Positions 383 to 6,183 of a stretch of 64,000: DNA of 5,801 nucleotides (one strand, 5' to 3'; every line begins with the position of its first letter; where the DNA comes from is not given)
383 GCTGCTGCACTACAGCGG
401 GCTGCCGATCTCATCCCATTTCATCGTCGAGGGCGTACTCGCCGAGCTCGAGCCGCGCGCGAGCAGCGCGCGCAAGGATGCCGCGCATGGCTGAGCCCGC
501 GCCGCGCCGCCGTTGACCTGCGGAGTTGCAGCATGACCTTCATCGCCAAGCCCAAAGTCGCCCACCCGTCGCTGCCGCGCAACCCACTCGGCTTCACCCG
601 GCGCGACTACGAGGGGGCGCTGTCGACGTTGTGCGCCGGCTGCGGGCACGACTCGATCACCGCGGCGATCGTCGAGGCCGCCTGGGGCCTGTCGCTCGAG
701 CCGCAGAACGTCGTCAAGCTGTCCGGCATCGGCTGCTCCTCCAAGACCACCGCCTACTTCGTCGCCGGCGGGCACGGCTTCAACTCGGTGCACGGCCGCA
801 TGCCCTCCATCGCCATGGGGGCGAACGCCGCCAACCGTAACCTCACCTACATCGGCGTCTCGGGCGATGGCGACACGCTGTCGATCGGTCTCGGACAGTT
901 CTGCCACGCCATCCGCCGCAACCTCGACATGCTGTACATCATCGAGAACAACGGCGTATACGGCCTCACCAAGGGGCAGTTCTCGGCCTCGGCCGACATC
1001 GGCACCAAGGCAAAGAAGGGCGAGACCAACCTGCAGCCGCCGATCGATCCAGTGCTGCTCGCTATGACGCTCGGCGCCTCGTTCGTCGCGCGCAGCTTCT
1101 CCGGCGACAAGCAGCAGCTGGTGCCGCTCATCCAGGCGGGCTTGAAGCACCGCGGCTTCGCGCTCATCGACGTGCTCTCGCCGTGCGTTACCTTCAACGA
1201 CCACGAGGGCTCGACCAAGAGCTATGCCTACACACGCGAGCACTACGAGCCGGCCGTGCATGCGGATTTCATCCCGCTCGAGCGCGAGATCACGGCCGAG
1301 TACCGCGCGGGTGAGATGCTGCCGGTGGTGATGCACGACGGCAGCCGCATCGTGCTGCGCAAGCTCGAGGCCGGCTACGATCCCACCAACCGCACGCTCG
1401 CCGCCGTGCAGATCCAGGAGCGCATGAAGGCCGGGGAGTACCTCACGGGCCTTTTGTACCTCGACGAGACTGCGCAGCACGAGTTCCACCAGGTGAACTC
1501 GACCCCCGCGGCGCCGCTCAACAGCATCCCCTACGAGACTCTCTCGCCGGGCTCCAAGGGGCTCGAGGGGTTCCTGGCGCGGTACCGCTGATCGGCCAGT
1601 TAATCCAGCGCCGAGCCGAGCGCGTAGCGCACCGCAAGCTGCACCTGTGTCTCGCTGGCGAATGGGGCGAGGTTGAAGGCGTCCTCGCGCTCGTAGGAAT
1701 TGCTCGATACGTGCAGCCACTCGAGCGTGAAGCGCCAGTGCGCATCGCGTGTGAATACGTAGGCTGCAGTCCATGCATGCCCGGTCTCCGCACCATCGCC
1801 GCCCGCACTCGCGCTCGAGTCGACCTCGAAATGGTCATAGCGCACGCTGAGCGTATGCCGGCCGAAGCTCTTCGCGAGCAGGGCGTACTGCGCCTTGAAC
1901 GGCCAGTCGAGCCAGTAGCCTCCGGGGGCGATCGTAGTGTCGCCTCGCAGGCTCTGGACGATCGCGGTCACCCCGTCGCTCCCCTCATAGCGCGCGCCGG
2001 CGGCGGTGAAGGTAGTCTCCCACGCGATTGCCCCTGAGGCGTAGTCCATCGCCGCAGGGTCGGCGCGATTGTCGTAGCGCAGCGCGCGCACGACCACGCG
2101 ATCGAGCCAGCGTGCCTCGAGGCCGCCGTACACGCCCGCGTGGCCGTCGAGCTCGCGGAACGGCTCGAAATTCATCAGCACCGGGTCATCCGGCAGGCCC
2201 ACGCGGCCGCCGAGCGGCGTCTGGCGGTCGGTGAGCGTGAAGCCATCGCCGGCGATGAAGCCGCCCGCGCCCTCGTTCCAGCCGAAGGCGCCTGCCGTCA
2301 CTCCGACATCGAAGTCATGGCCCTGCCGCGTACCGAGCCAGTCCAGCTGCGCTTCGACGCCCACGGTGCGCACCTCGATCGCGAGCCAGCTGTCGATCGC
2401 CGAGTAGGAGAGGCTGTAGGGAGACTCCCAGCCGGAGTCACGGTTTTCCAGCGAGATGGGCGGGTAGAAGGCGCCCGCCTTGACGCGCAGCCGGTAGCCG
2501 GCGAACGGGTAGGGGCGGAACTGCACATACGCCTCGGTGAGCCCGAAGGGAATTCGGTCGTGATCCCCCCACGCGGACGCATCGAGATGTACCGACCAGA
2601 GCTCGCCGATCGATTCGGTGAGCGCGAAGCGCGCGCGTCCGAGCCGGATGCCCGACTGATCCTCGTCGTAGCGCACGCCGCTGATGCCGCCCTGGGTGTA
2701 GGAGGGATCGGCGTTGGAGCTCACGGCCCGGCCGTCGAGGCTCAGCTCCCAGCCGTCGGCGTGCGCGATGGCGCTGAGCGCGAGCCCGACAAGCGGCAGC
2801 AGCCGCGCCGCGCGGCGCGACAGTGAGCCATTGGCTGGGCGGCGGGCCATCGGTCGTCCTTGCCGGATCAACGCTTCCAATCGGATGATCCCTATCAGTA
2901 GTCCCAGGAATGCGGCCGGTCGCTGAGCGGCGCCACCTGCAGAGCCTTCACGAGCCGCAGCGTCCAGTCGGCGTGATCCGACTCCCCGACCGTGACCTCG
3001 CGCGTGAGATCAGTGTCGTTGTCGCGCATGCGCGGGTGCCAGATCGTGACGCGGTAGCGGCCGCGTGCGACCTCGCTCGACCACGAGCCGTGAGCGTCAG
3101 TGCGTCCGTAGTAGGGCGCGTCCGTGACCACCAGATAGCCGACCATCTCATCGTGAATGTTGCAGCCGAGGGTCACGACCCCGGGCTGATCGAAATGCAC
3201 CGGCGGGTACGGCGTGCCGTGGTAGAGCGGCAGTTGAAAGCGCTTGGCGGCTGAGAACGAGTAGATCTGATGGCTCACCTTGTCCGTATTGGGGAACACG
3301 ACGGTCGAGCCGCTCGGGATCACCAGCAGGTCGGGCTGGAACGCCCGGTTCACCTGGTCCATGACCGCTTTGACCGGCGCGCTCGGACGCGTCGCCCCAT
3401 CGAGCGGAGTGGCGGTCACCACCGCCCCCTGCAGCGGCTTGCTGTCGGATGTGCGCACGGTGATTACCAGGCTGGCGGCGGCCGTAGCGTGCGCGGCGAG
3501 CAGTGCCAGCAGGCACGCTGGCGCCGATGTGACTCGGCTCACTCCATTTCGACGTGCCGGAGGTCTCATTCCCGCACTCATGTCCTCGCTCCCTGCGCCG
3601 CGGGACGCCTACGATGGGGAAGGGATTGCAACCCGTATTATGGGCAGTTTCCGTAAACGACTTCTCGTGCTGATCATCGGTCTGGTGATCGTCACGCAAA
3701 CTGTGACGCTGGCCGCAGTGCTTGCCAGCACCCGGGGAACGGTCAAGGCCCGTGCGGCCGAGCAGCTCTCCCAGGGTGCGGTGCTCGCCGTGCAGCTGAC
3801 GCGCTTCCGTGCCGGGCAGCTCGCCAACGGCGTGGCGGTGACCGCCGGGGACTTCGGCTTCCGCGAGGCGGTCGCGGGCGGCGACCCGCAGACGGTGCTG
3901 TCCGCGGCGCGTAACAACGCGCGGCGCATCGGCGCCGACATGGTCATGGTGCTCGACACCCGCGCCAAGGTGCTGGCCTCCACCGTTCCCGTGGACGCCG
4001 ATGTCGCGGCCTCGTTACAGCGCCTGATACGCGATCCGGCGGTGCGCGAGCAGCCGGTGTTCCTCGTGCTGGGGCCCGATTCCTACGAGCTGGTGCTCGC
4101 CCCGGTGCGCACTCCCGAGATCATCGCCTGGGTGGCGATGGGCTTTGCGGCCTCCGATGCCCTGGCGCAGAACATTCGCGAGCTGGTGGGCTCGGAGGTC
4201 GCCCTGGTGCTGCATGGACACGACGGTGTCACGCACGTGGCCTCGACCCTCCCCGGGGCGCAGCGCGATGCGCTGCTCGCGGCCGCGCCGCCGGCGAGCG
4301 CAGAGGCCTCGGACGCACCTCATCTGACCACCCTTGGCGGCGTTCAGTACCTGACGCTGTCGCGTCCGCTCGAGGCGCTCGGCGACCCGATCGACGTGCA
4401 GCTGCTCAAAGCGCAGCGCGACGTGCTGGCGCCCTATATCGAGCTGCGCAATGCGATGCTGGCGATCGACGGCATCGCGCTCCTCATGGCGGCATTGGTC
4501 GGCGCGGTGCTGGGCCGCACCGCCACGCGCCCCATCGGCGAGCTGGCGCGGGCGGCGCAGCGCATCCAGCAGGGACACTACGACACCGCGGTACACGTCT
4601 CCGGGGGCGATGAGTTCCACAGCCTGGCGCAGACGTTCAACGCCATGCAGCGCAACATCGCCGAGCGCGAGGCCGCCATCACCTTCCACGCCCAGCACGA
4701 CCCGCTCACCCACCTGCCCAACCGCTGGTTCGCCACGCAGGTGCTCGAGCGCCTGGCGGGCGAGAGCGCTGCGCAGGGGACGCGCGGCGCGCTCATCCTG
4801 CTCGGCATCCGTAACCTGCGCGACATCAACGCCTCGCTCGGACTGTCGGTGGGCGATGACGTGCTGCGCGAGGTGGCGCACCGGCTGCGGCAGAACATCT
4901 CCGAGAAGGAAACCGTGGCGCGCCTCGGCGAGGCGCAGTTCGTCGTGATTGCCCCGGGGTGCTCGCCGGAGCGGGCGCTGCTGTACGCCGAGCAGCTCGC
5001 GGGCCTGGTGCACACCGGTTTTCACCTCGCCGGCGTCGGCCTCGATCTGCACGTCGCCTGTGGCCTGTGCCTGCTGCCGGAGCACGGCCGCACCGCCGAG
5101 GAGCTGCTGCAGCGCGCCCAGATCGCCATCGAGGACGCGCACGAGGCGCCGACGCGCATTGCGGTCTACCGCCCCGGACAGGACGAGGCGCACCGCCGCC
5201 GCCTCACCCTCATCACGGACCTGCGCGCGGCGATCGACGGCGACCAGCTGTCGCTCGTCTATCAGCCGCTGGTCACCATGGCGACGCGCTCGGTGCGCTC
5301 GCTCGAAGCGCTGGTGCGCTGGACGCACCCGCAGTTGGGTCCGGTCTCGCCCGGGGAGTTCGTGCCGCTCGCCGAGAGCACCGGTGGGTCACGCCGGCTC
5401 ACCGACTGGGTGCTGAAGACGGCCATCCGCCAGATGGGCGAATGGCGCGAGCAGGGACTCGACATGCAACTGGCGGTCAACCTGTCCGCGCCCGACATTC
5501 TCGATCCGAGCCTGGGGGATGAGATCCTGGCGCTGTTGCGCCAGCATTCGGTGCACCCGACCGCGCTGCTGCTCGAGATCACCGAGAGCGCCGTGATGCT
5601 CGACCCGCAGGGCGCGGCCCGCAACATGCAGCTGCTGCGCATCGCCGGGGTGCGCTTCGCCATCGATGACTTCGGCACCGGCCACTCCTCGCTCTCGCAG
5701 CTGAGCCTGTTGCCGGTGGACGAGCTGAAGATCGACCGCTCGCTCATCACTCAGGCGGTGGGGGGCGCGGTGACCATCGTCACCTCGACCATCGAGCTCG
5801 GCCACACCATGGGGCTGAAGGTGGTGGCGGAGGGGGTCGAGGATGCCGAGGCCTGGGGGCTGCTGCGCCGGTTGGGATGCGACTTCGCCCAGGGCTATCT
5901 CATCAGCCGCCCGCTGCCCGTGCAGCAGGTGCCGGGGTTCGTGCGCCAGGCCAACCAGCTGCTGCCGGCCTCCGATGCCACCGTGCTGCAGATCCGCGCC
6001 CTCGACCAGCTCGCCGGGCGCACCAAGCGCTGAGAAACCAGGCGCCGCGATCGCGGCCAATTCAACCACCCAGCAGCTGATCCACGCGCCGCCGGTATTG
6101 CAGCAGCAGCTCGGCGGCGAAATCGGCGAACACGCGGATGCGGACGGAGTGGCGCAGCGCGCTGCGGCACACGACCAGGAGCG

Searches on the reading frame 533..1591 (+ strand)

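Call 82: search_protein_families(library=pfam, proteins=[window:533-1591:+], max_evalue=0.00001)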
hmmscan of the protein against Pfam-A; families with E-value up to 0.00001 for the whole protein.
window:533-1591:+ (352 aa): 1 family
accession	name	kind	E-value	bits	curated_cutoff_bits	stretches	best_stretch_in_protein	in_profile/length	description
PF02775.26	TPP_enzyme_C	-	1.4e-24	87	21.9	1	66-214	2-151/151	Thiamine pyrophosphate enzyme, C-terminal TPP binding domain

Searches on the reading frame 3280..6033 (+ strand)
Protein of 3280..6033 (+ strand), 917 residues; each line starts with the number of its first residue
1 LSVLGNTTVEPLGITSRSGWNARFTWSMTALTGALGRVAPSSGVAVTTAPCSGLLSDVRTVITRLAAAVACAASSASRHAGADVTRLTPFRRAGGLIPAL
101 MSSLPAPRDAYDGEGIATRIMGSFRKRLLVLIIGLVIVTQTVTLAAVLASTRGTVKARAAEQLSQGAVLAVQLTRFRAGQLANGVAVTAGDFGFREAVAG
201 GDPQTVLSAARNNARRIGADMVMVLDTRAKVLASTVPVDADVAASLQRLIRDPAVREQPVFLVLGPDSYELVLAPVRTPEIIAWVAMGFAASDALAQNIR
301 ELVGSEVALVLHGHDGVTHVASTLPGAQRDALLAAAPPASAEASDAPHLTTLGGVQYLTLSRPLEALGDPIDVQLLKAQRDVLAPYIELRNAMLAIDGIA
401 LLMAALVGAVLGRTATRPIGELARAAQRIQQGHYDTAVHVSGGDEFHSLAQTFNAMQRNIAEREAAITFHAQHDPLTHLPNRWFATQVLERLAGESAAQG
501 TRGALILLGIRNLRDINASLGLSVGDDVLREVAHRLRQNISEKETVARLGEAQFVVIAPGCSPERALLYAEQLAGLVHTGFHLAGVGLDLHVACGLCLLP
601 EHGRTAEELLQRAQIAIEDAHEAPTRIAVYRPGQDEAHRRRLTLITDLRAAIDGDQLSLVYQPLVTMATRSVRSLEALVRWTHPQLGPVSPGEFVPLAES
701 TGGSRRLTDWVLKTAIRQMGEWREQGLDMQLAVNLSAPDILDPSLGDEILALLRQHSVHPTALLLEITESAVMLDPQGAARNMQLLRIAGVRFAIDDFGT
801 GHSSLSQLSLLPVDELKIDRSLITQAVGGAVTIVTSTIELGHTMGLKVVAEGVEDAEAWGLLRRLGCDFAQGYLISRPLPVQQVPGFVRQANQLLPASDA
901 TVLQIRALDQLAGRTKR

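Call 82: search_protein_families(library=pfam, proteins=[window:3280-6033:+], max_evalue=0.00001)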
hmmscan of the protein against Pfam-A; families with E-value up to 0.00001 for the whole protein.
window:3280-6033:+ (917 aa): 4 families
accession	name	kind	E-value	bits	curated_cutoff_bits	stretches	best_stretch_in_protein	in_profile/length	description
PF00563.25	EAL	-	1.6e-69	234.3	31.3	1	647-878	3-236/236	EAL domain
PF00990.26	GGDEF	-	2.1e-29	102.8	23.8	1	471-623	1-157/161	Diguanylate cyclase, GGDEF domain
PF00672.30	HAMP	-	3.1e-16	59.9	25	1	411-460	2-51/53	HAMP domain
PF14827.12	dCache_3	-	6.1e-11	42.8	25.7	1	157-368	2-223/239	Double sensory domain of two-component sensor kinase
